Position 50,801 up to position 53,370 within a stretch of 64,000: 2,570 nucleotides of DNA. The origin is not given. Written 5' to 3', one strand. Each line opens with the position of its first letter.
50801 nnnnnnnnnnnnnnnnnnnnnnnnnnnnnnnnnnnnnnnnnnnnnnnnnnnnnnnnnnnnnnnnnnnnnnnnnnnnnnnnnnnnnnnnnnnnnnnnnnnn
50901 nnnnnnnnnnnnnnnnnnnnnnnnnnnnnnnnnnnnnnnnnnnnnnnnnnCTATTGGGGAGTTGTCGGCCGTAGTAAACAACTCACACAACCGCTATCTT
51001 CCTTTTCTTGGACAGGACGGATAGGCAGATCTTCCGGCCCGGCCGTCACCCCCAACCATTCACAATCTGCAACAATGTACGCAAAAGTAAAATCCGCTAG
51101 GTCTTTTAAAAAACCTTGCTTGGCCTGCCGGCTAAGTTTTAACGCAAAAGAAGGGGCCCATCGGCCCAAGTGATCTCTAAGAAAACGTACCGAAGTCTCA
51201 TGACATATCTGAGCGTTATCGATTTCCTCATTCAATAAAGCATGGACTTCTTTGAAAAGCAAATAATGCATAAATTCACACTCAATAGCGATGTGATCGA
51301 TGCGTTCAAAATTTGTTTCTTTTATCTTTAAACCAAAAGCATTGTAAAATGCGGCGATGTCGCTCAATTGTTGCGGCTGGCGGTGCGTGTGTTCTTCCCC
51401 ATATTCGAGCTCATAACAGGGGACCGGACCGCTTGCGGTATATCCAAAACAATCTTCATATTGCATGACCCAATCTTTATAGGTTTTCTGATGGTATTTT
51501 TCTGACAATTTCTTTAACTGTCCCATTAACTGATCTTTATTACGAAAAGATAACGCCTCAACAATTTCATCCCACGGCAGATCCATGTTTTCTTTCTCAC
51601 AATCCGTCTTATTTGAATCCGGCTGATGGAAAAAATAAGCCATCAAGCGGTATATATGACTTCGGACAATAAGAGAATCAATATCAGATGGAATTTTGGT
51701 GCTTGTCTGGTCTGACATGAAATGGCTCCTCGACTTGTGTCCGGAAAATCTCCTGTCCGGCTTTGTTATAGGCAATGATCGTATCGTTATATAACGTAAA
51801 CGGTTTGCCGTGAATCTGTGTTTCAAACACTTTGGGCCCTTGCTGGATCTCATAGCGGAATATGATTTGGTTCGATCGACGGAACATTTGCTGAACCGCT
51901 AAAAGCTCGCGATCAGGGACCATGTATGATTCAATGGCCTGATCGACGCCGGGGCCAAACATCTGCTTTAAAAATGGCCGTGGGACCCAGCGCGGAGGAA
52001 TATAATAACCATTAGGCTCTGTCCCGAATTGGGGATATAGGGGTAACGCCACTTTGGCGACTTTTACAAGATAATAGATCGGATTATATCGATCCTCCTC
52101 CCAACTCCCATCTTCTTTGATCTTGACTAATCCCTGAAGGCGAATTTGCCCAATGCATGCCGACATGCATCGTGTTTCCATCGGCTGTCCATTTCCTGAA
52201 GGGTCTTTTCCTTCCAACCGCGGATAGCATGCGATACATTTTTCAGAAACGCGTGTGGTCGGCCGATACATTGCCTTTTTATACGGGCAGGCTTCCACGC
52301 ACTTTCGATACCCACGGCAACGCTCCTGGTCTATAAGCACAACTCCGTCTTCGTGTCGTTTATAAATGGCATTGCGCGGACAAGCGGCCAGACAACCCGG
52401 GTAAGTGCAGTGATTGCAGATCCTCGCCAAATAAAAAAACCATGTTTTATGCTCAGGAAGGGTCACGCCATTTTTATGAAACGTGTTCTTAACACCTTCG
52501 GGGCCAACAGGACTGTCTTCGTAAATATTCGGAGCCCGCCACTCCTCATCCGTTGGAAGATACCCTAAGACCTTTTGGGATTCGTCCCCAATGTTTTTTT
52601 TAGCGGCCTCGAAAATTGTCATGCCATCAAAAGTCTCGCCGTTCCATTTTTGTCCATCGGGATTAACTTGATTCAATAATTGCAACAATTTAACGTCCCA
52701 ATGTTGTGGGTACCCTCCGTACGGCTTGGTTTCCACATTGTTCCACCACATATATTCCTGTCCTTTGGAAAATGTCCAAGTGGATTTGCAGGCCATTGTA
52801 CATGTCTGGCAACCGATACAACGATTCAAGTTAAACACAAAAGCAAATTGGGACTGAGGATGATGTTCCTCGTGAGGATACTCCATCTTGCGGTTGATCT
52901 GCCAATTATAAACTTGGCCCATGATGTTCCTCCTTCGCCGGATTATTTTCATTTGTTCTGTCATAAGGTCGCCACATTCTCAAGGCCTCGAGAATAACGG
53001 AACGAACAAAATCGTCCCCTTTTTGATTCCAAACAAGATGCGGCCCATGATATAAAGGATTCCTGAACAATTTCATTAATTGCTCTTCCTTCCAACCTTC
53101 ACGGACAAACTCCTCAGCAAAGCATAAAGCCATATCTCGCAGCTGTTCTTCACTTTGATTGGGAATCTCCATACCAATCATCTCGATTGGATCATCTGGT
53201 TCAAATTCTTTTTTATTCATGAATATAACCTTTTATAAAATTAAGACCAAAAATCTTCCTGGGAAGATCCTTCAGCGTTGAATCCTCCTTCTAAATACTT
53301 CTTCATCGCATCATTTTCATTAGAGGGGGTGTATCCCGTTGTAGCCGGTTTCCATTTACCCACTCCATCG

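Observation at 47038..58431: Self-contained operon for a Tat-exported Nxr/Nar-type molybdoenzyme with its own TatA and Moco genes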

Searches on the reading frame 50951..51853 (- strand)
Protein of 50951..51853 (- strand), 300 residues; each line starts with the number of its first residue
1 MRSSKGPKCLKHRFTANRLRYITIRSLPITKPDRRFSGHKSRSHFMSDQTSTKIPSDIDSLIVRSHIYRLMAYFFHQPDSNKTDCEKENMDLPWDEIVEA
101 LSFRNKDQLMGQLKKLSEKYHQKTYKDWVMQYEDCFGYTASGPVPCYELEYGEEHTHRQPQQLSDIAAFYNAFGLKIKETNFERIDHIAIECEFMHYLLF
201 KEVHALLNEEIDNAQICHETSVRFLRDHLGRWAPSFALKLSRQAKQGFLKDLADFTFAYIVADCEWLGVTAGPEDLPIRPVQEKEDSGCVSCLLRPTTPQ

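Call 3: search_protein_families(library=pfam, proteins=[window:50951-51853:-], max_evalue=0.01)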
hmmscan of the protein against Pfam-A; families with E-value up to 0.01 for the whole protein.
window:50951-51853:- (300 aa): 1 family
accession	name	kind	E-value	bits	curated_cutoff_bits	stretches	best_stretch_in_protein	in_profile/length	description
PF02613.20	Nitrate_red_del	-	1e-18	68.2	22.2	1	113-237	12-135/136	Nitrate reductase delta subunit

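Call 4: search_protein_families(library=ncbifam, proteins=[window:50951-51853:-], max_evalue=0.01)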
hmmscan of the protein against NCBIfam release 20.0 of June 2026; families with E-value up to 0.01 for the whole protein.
window:50951-51853:- (300 aa): 3 families
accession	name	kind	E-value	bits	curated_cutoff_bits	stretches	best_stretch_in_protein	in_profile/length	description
TIGR03482.1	DMSO_red_II_cha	subfamily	9.5e-22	78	152.3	1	64-267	2-192/197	DMSO reductase family type II enzyme chaperone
NF042981.1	EthbenzDh_ebdD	equivalog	2.7e-15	56.6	360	1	46-266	1-214/222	ethylbenzene dehydrogenase subunit delta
NF003442.0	PRK04976.1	equivalog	1.1e-11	45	132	1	64-267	12-208/211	molecular chaperone TorD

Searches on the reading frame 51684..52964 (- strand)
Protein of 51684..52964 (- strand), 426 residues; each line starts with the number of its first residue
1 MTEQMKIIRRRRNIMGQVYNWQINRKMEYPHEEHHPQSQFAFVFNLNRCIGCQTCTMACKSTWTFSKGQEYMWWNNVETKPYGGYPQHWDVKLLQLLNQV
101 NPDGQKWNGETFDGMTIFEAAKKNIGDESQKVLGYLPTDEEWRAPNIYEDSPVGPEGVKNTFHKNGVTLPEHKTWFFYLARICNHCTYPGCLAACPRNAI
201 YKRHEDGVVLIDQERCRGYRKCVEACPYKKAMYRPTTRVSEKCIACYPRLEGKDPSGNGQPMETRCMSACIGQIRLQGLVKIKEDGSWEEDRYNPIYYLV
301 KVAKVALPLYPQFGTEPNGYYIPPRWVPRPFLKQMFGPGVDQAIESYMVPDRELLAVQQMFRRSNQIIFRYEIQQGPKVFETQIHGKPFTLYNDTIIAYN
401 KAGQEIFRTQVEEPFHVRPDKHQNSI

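Call 3: search_protein_families(library=pfam, proteins=[window:51684-52964:-], max_evalue=0.01)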
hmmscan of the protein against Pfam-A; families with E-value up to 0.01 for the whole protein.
window:51684-52964:- (426 aa): 9 families
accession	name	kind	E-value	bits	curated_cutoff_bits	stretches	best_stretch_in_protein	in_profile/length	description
PF13247.11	Fer4_11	-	1.8e-23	83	26.2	1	177-272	4-92/100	4Fe-4S dicluster domain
PF13237.11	Fer4_10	-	5.9e-11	42.6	25.5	1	180-227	6-53/53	4Fe-4S dicluster domain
PF12838.12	Fer4_7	-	7e-11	42.9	27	2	183-229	2-51/52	4Fe-4S dicluster domain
PF12797.12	Fer4_2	-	5.6e-08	32.7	24.5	2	42-60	3-21/22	4Fe-4S binding domain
PF12837.12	Fer4_6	-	2.6e-07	30.7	25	2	208-228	1-21/24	4Fe-4S binding domain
PF13187.11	Fer4_9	-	6.8e-07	29.7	27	2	183-229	2-50/52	4Fe-4S dicluster domain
PF00037.32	Fer4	-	3.3e-05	23.9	21.1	1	43-59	2-18/24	4Fe-4S binding domain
PF14697.11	Fer4_21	-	0.00021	21.8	35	1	183-231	8-56/59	4Fe-4S dicluster domain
PF13459.11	Fer4_15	-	0.0068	17.5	22.4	0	209-227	1-19/66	4Fe-4S single cluster domain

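Call 4: search_protein_families(library=ncbifam, proteins=[window:51684-52964:-], max_evalue=0.01)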
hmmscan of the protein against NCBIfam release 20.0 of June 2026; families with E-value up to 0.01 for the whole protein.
window:51684-52964:- (426 aa): 50 families (the best 25 are shown)
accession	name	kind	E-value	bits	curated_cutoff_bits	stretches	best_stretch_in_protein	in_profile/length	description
TIGR03478.1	DMSO_red_II_bet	subfamily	9.9e-77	258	480.7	1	38-330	2-260/321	DMSO reductase family type II enzyme, iron-sulfur subunit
NF042979.1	EthbenzDh_ebdB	equivalog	1.3e-61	208.4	740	1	37-326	18-279/354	ethylbenzene dehydrogenase subunit beta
TIGR01660.1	narH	equivalog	1.9e-55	188.2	524.05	2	173-281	173-273/492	nitrate reductase subunit beta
NF011569.0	PRK14993.1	equivalog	1.5e-28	99.9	416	2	177-282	94-190/244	tetrathionate reductase subunit TtrB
TIGR02951.1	DMSO_dmsB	equivalog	5.9e-28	97.9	214.1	2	161-255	43-137/161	DMSO/selenate family reductase complex B subunit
TIGR03149.1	cyt_nit_nrfC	equivalog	1.6e-20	73.4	377.6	2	178-248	89-159/225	cytochrome c nitrite reductase Fe-S protein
NF041715.1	arsenate_red_ArrB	equivalog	2.4e-20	73.1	450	2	155-230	29-103/233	arsenate respiratory reductase iron-sulfur subunit ArrB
NF008134.0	PRK10882.1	equivalog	8.5e-19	67.8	263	2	166-270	96-198/329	hydrogenase 2 operon protein HybA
NF045797.1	DsrO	equivalog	4.5e-18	65.5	200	1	179-251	99-182/235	sulfate reduction electron transfer complex DsrMKJOP subunit DsrO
TIGR01582.1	FDH-beta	equivalog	1.1e-14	54.2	334.7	1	174-256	85-167/283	formate dehydrogenase subunit beta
NF045715.1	sulf_resp_HmcB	equivalog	3.1e-14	52.8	420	1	178-255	102-182/307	sulfate respiration complex iron-sulfur protein HmcB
NF007382.0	PRK09898.1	equivalog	4.2e-14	52.6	213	1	176-246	116-186/208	ferredoxin-like protein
NF038355.1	FDH3_beta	equivalog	7.6e-13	48.9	240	1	168-239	39-109/180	formate dehydrogenase FDH3 subunit beta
NF041782.1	mnquin_red_QrcC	equivalog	2.2e-11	43.9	400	1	164-231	48-116/239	menaquinone reductase iron-sulfur cluster-binding subunit QrcC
NF007658.0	PRK10330.1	equivalog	4.1e-10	39.4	260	1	180-242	55-117/181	electron transport protein HydN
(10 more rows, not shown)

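Call 6: search_solved_structures(query=window:51684-52964:-, max_evalue=0.00001)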
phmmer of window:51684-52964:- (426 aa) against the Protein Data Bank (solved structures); distinct sequences matched with E-value up to 0.00001: 12.
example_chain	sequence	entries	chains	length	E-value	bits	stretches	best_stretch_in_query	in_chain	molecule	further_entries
7b04_A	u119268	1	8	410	1.4e-182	610.8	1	17-426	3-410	Nitrite oxidoreductase subunit B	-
4ydd_B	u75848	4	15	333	1.4e-60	208.6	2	174-331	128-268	DMSO reductase family type II enzyme, iron-sulfur subunit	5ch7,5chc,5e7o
2ivf_B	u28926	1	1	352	2.4e-60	207.8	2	174-326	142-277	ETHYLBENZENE DEHYDROGENASE BETA-SUBUNIT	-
1q16_B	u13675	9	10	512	6.3e-52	180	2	172-282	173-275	Respiratory nitrate reductase 1 beta chain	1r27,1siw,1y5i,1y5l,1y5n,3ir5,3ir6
3egw_B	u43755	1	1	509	5.1e-51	177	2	172-282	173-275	Respiratory nitrate reductase 1 beta chain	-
1y4z_B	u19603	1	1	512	5.3e-51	177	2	172-282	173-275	Respiratory nitrate reductase 1 beta chain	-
2vpw_B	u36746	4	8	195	3.6e-12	49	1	181-270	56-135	NRFC PROTEIN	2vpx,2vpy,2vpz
6cz7_B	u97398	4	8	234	3.2e-11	45.8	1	171-234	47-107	4Fe-4S ferredoxin, iron-sulfur binding domain protein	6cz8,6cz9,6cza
4v4c_B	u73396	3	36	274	1.2e-09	40.7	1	180-270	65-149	Pyrogallol hydroxytransferase small subunit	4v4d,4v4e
1kqf_B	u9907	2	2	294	1e-08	37.6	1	180-256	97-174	FORMATE DEHYDROGENASE, NITRATE-INDUCIBLE, IRON-SULFUR SUBUNIT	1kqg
9mqx_E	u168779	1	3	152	2.4e-06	29.8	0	181-246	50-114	Fe-S-cluster-containing hydrogenase subunit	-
9vap_B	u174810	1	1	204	3.6e-06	29.2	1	178-237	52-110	4Fe-4S dicluster domain-containing protein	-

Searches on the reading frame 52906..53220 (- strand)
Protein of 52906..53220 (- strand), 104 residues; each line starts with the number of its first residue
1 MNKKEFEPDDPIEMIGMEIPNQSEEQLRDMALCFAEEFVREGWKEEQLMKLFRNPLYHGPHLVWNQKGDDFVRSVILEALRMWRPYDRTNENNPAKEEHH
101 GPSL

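Call 3: search_protein_families(library=pfam, proteins=[window:52906-53220:-], max_evalue=0.01)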
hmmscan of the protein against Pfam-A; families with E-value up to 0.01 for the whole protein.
window:52906-53220:- (104 aa): 0 families

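Call 4: search_protein_families(library=ncbifam, proteins=[window:52906-53220:-], max_evalue=0.01)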
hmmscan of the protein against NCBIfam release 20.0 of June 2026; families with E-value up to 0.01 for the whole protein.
window:52906-53220:- (104 aa): 0 families

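Call 33: find_homologous_proteins(query=window:52906-53220:-, max_evalue=0.001)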
Query window:52906-53220:- (104 aa): 87 proteins with E <= 0.001 among 88 candidates.
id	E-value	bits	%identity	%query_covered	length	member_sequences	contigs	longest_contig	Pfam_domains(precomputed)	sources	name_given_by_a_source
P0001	8.6e-57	208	87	100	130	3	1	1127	-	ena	-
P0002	1.9e-56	207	86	100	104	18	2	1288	-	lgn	-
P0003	1.1e-53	198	83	100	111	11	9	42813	-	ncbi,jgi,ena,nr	ncbi:MAG: hypothetical protein A2787_01275 [Omnitrophica WOR_2 bacterium RIFCSPHIGHO2_01_FULL_48_9]|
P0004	2.1e-53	197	84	100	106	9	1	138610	-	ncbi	-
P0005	4.1e-53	196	84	100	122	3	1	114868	-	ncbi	-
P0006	4.7e-53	196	82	100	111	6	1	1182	-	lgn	-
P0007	5.3e-53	196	84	100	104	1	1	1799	-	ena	-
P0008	7.0e-53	195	82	100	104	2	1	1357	-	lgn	-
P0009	8.2e-53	195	81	100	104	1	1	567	-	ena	-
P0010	7.4e-51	189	80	100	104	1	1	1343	-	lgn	-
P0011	5.5e-49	183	79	100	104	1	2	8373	-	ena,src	-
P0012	1.4e-45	172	71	100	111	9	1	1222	-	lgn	-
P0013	1.6e-45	172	75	100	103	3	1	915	-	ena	-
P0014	3.5e-44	167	82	86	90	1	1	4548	-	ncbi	-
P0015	1.8e-40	156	78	82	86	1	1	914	-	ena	-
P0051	1.4e-35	140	68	82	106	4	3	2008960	-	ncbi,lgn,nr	ncbi:MAG: hypothetical protein H6756_02905 [Candidatus Omnitrophica bacterium]|nr:hypothetical prote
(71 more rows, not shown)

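Call 42: predict_structure(alignment_id=A1)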
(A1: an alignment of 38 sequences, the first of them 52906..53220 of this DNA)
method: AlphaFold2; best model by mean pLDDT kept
length: 104 residues; sequences in the alignment: 38
mean_pLDDT: 77.5   pTM: 0.61
mean pLDDT of the five models: 77.5, 77.1, 76.8, 75.7, 74.6
residues with pLDDT >= 90: 58; 70-90: 7; 50-70: 16; < 50: 23
segments of 3 or more residues with pLDDT < 50: 1-6, 16-18, 92-101
pLDDT, mean of each block of 10 residues (from residue 1): 47 51 87 96 97 95 95 97 73 47 52
secondary structure, 60 per line:
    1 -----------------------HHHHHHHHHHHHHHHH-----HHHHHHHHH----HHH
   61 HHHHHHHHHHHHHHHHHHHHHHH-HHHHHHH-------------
elements in order: H24-39 H45-53 H58-83 H85-91

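Call 46: find_encoding_contigs(protein=P0051, flank=10000, max_places=3)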
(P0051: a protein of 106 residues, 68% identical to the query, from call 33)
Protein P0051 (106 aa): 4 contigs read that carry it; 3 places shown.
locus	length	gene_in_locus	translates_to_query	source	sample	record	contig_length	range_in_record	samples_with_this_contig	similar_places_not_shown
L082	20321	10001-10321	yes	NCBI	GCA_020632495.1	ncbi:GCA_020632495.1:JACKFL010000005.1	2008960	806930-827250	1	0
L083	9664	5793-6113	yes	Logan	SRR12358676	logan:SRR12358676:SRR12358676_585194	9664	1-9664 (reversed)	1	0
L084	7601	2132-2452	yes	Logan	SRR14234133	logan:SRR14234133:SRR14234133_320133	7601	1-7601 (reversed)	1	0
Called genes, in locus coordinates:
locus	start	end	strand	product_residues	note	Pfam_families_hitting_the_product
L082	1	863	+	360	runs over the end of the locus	PF16491:Peptidase_M48_N, PF01435:Peptidase_M48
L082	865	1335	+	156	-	PF07238:PilZ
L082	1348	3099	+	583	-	PF13431:TPR_17 (faint), PF13428:TPR_14 (faint), PF14559:TPR_19 (faint), PF00515:TPR_1 (faint), PF07719:TPR_2 (faint), PF13181:TPR_8 (faint), PF13432:TPR_16 (weak)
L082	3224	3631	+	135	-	PF12844:HTH_19 (weak), PF01381:HTH_3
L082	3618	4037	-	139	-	PF01894:YjbQ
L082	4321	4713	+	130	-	PF02082:Rrf2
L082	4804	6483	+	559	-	PF00034:Cytochrom_C, PF13442:Cytochrome_CBB3, PF00034:Cytochrom_C, PF09459:EB_dh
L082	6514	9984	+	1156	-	PF00384:Molybdopterin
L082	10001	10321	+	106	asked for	-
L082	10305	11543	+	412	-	PF13187:Fer4_9 (faint), PF12797:Fer4_2 (faint), PF12837:Fer4_6 (faint), PF12838:Fer4_7 (weak), PF13237:Fer4_10, PF13247:Fer4_11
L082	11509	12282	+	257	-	PF02613:Nitrate_red_del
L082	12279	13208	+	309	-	-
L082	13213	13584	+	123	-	PF12837:Fer4_6 (faint), PF14697:Fer4_21 (faint)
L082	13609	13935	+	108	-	PF02627:CMD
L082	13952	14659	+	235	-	PF13620:CarboxypepD_reg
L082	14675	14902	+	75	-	PF02416:TatA_B_E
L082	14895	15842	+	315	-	PF04055:Radical_SAM, PF13353:Fer4_12, PF06463:Mob_synth_C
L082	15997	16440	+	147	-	PF01814:Hemerythrin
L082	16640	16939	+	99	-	-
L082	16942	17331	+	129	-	PF01243:PNPOx_N (weak)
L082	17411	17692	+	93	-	PF02625:XdhC_CoxI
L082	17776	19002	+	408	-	PF01136:Peptidase_U32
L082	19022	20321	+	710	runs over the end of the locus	PF03477:ATP-cone, PF13597:NRDD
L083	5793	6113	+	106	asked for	-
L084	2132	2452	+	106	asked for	-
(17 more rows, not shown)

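Call 47: fold_search(model_id=the predicted structure, library=pdb)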
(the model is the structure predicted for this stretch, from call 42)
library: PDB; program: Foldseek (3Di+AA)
matches with E <= 10: 75; with E <= 0.001: 0
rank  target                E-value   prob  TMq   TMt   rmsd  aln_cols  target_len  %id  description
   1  2cpt_MODEL_1_A        2.0e+00  0.11  0.26  0.24  10.9        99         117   15  Solution structure of MIT domain from human SKD1 (released 2005-11-19)
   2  9k7t_A                3.2e+00  0.11  0.27  0.30   6.0        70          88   20  Crystal structure of designed zinc-induced homotetramer C4-Zn1-HEHE-1 (released 2025-10-29)
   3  9edr_C                3.2e+00  0.09  0.24  0.14  14.3        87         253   13  Tubulin Cofactors D,E,G,C and Tubulin complex -- TBCC N Terminus Bound to Tubulin (released 2026-02-04)
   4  3b0p_A                3.2e+00  0.08  0.23  0.09  12.2        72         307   17  tRNA-dihydrouridine synthase from Thermus thermophilus (released 2011-12-14)
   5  6szs_N                3.2e+00  0.05  0.20  0.18  15.2       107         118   12  Release factor-dependent ribosome rescue by BrfA in the Gram-positive bacterium Bacillus subtilis (released 2019-12-04)
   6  7dgy                  3.6e+00  0.11  0.29  0.30   6.9        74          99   16  De novo designed protein H4C2R (released 2021-12-15)
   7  3h20                  3.8e+00  0.33  0.42  0.17   4.6        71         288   13  Crystal structure of primase RepB' (released 2009-04-28)
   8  2rn7_MODEL_1_A        3.8e+00  0.10  0.27  0.26   8.6        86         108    7  NMR solution structure of TnpE protein from Shigella flexneri. Northeast Structural Genomics Target SfR125 (released 2008-01-15)
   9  2a6c_A                3.8e+00  0.09  0.22  0.28   9.1        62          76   11  CRYSTAL STRUCTURE OF A PUTATIVE TRANSCRIPTIONAL REGULATOR (NE_1354) FROM NITROSOMONAS EUROPAEA AT 1.90 A RESOLUTION (released 2005-07-12)
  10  2gtg                  4.0e+00  0.30  0.38  0.48   4.2        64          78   11  Crystal Structure of Human Saposin C (released 2006-07-25)
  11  2dof_MODEL_1_A        4.0e+00  0.16  0.38  0.43   5.2        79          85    8  Solution structure of the fourth FF domain of human transcription factor CA150 (released 2006-10-28)
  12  5mdv_N                4.2e+00  0.06  0.20  0.18  11.6        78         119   14  Structure of ArfA and RF2 bound to the 70S ribosome (accommodated state) (released 2016-12-14)
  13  9k89_0                4.5e+00  0.16  0.32  0.16   5.6        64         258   23  Cryo-EM structure of designed zinc-induced icosahedron Cage-i53-Zn1-HEHE-6 (released 2025-10-29)
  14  9kle                  4.5e+00  0.04  0.18  0.14  17.4        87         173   14  Crystal structure of Horse spleen L-ferritin mutant (R52F/E56F/R59F/E63F) with Nile Red (released 2025-03-05)
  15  9jm8_B                4.8e+00  0.13  0.29  0.42   6.8        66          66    9  Crystal structure of de novo designed light-responsive heterodimer 7 (LRD-7) (released 2025-08-27)
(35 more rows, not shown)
